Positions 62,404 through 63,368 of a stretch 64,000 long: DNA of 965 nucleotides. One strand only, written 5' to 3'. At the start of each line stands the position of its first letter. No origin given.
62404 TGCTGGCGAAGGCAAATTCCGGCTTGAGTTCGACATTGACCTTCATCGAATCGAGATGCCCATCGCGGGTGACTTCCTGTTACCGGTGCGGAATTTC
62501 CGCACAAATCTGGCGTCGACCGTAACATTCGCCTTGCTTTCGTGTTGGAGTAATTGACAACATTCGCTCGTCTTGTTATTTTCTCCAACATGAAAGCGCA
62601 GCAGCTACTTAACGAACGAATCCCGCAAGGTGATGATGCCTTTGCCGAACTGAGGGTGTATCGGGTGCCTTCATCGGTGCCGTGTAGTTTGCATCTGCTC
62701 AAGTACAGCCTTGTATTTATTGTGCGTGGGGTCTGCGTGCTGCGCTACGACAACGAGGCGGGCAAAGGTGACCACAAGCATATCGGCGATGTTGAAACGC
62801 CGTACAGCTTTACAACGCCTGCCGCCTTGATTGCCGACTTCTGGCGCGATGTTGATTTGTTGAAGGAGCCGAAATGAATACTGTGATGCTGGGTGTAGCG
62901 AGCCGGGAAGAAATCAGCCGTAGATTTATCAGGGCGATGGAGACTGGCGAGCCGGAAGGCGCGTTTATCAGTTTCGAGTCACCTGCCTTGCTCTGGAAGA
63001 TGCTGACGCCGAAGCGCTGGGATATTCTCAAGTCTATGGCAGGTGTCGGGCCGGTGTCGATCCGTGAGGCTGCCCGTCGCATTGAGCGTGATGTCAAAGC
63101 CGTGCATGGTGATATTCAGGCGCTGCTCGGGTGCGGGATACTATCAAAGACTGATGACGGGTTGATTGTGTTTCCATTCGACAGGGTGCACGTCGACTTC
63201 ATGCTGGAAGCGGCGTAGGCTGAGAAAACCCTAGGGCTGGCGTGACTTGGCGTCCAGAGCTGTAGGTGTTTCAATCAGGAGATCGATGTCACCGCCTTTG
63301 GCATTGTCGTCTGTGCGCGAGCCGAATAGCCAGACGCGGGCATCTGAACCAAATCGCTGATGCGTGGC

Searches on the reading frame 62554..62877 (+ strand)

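Call 73: search_protein_families(library=pfam, proteins=[window:62554-62877:+], max_evalue=0.001)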
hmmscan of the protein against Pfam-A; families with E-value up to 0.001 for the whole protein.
window:62554-62877:+ (107 aa): 1 family
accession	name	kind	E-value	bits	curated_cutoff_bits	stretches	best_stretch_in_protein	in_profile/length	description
PF20126.4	TumE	-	5.5e-13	49.2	23.4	1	27-100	5-80/81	Toxin TumE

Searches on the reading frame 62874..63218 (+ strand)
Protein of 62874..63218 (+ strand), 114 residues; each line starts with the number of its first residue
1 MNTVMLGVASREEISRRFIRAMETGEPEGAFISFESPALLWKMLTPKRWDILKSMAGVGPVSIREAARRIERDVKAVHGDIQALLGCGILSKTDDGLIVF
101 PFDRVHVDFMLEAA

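Call 73: search_protein_families(library=pfam, proteins=[window:62874-63218:+], max_evalue=0.001)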
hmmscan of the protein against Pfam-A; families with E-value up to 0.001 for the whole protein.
window:62874-63218:+ (114 aa): 1 family
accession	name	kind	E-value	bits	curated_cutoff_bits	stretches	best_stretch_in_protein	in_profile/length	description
PF25212.1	HVO_A0114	-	1.8e-27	95.4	27.6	1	25-105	1-84/84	HVO_A0114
